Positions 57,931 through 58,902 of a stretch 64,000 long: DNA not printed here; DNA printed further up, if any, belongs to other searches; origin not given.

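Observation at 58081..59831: Tandem HPS/KGPDC-like paralogs, one membrane-anchored, both with the beta-1 Asp replaced by Asn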

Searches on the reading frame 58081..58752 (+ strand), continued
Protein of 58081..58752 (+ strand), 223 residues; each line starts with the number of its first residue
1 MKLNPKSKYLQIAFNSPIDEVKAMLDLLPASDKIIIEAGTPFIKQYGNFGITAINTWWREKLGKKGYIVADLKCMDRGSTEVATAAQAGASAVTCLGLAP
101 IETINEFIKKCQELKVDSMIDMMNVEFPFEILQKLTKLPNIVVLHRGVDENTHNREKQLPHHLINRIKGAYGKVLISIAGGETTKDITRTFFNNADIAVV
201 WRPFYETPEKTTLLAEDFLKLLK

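Call 20: find_encoding_contigs(protein=P0141, flank=10000, max_places=1)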
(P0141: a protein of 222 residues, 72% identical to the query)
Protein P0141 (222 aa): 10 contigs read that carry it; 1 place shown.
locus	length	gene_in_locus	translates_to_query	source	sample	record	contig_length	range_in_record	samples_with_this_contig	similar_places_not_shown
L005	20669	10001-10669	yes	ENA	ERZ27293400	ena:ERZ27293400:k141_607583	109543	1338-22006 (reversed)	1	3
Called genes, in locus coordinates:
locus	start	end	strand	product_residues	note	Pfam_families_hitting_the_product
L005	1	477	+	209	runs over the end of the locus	PF01209:Ubie_methyltran, PF02353:CMAS, PF06325:PrmA, PF13489:Methyltransf_23, PF05148:Methyltransf_8, PF13649:Methyltransf_25, PF13847:Methyltransf_31, PF08241:Methyltransf_11, +5 more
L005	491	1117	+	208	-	PF00753:Lactamase_B, PF19583:ODP (faint), PF12706:Lactamase_B_2 (weak)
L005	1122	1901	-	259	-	PF04402:SIMPL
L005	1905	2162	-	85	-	-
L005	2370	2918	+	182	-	PF05239:PRC (weak)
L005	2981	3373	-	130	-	PF18895:T4SS_pilin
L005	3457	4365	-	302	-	PF01565:FAD_binding_4, PF02873:MurB_C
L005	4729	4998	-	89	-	PF05016:ParE_toxin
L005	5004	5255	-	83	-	-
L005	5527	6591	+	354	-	-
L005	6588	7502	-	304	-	PF01063:Aminotran_4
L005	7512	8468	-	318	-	-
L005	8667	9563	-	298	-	-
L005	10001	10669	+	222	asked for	PF00215:OMPdecase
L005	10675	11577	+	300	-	PF00215:OMPdecase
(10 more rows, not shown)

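Call 22: search_protein_representatives(alignment_id=A1)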
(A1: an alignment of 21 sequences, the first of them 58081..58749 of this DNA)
Query: 21 sequences, 221 profile positions. Proteins with E-value up to 0.001 (for the whole library): 1111; up to 1e-10: 477; up to 1e-30: 86. The best 150 are listed.
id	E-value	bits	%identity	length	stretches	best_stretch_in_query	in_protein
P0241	3.3e-100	350.4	-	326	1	2-221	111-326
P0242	7.3e-98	342.8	-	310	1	1-221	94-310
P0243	5.3e-97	340.0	-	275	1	2-221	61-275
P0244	8.8e-95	332.7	-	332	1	2-221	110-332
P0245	6.0e-94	330.0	-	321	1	1-221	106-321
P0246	2.8e-93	327.8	-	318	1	2-220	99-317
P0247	1.2e-92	325.8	-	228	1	2-221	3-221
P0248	1.2e-92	325.7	-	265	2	65-221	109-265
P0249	1.7e-90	318.7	-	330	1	2-221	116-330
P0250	7.9e-89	313.2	-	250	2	53-221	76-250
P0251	1.0e-88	312.9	-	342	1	2-221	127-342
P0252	3.5e-88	311.1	-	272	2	58-221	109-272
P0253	4.7e-88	310.7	-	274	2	65-221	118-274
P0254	5.7e-88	310.4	-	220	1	2-220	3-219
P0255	2.8e-87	308.2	-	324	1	2-221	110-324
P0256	5.2e-86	304.0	-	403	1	2-220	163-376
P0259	1.3e-84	299.4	-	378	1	1-221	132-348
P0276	8.4e-61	221.6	-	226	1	1-220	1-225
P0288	1.7e-45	171.5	-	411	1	7-209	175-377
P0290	6.5e-45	169.6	-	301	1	8-218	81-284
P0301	6.8e-40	153.2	-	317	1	8-221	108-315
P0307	7.0e-38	146.6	-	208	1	1-170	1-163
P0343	2.2e-26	109.1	-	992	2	9-201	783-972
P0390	3.6e-20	88.7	-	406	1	9-199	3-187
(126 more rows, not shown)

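Call 26: find_related_loci(query=A1, collection=genome_contigs, flank=8000)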
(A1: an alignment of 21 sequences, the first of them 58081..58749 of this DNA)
Query A1 (223 aa) in genome_contigs; peptide patterns used: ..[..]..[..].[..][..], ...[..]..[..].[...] (x = any residue, [..] = any of these).
183 stretches matched a pattern; 134 encode a relative of the query (tblastn E <= 1e-3); the best 80 are kept; 80 distinct loci.
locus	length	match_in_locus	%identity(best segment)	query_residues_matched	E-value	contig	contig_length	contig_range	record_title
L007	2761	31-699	70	1-223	2e-114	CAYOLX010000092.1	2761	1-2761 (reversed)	MAG TPA_asm: uncultured Candidatus Saccharibacteria bacterium isolate SRP098346_co1_129 genome assembly, contig: NODE_63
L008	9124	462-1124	71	3-223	1e-109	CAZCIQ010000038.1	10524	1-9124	MAG TPA_asm: uncultured Candidatus Saccharibacteria bacterium isolate binchicken_co125_174 genome assembly, contig: NODE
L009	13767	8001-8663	71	3-223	1e-107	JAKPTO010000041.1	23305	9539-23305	MAG: bacterium isolate USPA_maxbin.021 k141_821463, whole genome shotgun sequence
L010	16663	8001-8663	69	3-223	1e-107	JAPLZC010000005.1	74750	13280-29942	MAG: Candidatus Staskawiczbacteria bacterium isolate LacPavin_0818_WC45_MAG_38_24 LacPavin_0818_WC45_scaffold_225402, wh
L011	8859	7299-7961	69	3-223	4e-107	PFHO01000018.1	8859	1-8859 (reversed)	MAG: Candidatus Moranbacteria bacterium CG_4_8_14_3_um_filter_34_16 CG_4_8_14_3_um_filter_scaffold_10644_c, whole genome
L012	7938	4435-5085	72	3-220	2e-106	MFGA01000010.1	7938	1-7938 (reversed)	MAG: Candidatus Falkowbacteria bacterium RIFOXYA2_FULL_38_12 rifoxya2_full_scaffold_3342, whole genome shotgun sequence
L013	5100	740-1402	72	3-223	1e-106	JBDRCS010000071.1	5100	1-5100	MAG: Patescibacteria group bacterium isolate MEGAHIT-group-1.195 k141_13841890, whole genome shotgun sequence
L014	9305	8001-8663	72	3-223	8e-106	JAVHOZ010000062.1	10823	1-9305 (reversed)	MAG: Candidatus Magasanikbacteria bacterium isolate WB02no2_37_9 NODE_4951_length_10823_cov_6.093889, whole genome shotg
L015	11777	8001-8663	68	3-223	1e-104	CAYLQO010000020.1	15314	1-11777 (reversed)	MAG TPA_asm: uncultured Gammaproteobacteria bacterium isolate binchicken_co153_18 genome assembly, contig: NODE_5210_len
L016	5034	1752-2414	71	3-223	1e-103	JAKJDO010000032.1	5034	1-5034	MAG: Patescibacteria group bacterium isolate UR.bin108 UR_contig_57678, whole genome shotgun sequence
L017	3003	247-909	70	3-223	4e-106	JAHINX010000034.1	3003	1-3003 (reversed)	MAG: Patescibacteria group bacterium isolate KR13_S3.mb.1 KR13_S3.mb.1_k141_342606, whole genome shotgun sequence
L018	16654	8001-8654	66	3-220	4e-103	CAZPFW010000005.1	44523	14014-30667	MAG TPA_asm: uncultured Candidatus Saccharibacteria bacterium isolate binchicken_co39_267 genome assembly, contig: NODE_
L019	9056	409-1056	71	3-218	9e-103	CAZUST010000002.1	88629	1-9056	MAG TPA_asm: uncultured Candidatus Saccharibacteria bacterium isolate binchicken_co20_145 genome assembly, contig: NODE_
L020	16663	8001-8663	68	3-223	3e-102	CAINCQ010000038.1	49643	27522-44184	uncultured bacterium isolate AM-2014-D8_bin-0821 genome assembly, contig: bin-0821:38/42, whole genome shotgun sequence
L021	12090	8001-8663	71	3-223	5e-102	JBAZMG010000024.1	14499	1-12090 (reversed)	MAG: Candidatus Paceibacterota bacterium isolate SO_2017_LW4_36 scaffold_8063_c1_LW137-91_2017, whole genome shotgun seq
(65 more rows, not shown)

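Call 35: search_solved_structures(query=A2, max_evalue=0.001, show_alignments=5)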
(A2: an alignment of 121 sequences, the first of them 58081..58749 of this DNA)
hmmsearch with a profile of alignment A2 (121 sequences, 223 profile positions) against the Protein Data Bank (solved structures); distinct sequences matched with E-value up to 0.001: 12.
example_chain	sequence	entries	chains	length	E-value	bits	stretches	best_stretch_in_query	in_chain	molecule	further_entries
9lj9_B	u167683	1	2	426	2.9e-23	85.7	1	10-204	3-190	3-hexulose-6-phosphate synthase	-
3f4w_A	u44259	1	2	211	2.9e-17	66.1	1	10-203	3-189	Putative hexulose 6 phosphate synthase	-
3ajx_A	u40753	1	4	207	6.7e-15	58.3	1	35-202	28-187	3-hexulose-6-phosphate synthase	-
1xbx_A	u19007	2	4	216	3.4e-07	33.2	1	10-183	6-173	3-keto-L-gulonate 6-phosphate decarboxylase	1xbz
1xby_A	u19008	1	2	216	2.8e-06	30.1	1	10-125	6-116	3-keto-L-gulonate 6-phosphate decarboxylase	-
3exr_A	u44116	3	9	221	2.9e-06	30.1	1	9-112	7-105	RmpD (Hexulose-6-phosphate synthase)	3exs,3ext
1kv8_A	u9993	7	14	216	2.1e-05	27.3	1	10-122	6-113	3-Keto-L-Gulonate 6-Phosphate Decarboxylase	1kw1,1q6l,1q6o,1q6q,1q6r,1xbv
1so5_A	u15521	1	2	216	2.6e-05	27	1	10-121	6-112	3-keto-L-gulonate 6-phosphate decarboxylase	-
1so3_A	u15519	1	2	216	3.9e-05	26.4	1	10-121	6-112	3-keto-L-gulonate 6-phosphate decarboxylase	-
1so6_A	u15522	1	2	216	4.5e-05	26.2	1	10-120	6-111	3-keto-L-gulonate 6-phosphate decarboxylase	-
1so4_A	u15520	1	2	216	0.00024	23.8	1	10-122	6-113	3-keto-L-gulonate 6-phosphate decarboxylase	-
3ieb_A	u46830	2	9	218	0.00044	23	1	9-108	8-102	Hexulose-6-phosphate synthase SgbH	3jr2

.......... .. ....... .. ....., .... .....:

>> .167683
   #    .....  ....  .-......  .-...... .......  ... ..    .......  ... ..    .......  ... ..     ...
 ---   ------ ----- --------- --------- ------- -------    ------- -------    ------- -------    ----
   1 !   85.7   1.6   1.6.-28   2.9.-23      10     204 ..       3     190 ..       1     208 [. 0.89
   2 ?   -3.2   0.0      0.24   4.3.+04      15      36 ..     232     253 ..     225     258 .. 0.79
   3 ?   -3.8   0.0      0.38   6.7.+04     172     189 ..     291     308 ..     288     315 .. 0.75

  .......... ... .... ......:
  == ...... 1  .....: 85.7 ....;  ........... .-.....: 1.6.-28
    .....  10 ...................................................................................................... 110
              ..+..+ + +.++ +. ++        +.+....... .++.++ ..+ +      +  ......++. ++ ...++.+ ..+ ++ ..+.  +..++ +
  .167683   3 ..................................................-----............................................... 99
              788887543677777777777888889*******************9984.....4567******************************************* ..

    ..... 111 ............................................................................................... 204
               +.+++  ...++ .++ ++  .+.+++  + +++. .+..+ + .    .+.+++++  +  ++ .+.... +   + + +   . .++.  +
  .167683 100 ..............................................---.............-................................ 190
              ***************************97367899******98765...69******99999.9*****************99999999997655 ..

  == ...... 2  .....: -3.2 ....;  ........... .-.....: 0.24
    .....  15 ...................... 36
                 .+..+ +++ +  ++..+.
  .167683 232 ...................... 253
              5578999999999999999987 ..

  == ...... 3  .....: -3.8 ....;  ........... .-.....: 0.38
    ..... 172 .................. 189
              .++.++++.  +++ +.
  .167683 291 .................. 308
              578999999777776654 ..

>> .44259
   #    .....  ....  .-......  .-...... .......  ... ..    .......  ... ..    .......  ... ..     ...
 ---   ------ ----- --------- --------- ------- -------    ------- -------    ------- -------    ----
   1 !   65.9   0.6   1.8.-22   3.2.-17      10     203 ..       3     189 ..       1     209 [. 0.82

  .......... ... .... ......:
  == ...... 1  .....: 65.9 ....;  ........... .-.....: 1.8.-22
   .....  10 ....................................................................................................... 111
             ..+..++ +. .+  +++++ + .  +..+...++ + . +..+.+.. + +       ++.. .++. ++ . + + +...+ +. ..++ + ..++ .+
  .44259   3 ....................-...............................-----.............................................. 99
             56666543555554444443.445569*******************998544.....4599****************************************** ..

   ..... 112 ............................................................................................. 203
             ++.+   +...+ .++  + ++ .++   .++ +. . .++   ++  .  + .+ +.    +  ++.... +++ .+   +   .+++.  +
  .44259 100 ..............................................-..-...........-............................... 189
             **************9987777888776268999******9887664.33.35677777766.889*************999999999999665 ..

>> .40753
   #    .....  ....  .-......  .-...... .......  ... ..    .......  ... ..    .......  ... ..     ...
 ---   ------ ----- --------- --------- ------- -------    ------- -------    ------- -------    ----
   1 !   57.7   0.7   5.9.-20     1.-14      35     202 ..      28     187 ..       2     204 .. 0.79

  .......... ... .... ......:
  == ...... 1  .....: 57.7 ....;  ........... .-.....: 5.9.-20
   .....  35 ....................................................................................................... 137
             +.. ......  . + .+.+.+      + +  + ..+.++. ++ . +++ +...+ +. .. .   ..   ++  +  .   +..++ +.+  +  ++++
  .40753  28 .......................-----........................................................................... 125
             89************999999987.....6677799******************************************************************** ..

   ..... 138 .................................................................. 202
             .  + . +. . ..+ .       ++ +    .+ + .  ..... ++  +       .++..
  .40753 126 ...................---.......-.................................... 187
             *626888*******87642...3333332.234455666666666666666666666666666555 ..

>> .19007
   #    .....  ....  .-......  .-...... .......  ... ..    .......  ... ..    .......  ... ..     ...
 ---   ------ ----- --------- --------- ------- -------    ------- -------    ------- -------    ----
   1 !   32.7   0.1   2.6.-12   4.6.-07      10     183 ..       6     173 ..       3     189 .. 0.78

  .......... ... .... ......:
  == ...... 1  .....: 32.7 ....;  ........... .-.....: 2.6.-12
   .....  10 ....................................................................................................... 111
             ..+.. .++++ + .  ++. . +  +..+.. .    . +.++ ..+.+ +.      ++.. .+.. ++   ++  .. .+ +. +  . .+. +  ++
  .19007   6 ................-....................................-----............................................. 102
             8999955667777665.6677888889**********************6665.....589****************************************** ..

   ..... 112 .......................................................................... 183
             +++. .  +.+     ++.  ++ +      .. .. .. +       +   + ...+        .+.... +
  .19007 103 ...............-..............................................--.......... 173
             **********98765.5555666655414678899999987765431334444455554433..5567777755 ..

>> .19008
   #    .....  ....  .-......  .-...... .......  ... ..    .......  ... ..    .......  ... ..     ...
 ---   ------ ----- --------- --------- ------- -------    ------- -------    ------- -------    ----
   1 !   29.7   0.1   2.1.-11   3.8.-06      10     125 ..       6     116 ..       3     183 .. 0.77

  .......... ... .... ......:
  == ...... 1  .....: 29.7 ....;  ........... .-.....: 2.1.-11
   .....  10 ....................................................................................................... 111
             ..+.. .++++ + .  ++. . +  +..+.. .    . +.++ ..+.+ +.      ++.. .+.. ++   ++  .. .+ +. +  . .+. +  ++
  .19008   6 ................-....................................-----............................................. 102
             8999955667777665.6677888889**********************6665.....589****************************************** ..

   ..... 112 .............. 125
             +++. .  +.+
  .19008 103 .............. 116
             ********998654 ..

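Call 38: predict_structure(alignment_id=A2)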
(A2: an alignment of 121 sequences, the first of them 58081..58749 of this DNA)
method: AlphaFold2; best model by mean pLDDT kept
length: 223 residues; sequences in the alignment: 121
mean_pLDDT: 89.9   pTM: 0.89
mean pLDDT of the five models: 89.9, 89.8, 89.5, 89.3, 88.9
residues with pLDDT >= 90: 167; 70-90: 37; 50-70: 13; < 50: 6
segments of 3 or more residues with pLDDT < 50: 150-155
pLDDT, mean of each block of 10 residues (from residue 1): 91 93 94 96 95 98 97 80 95 96 95 96 93 97 78 56 92 92 88 93 70 93 86
secondary structure, 60 per line:
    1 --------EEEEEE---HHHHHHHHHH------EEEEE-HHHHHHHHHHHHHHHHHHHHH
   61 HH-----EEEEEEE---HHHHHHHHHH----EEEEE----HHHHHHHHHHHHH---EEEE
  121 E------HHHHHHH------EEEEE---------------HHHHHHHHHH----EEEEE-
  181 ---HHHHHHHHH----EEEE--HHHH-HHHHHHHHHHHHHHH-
elements in order: E9-14 H18-27 E34-38 H40-62 E68-74 H78-87 E92-96 H101-113 E117-121 H128-134 E141-145 H161-170 E175-179 H184-192 E197-200 H203-206 H208-222
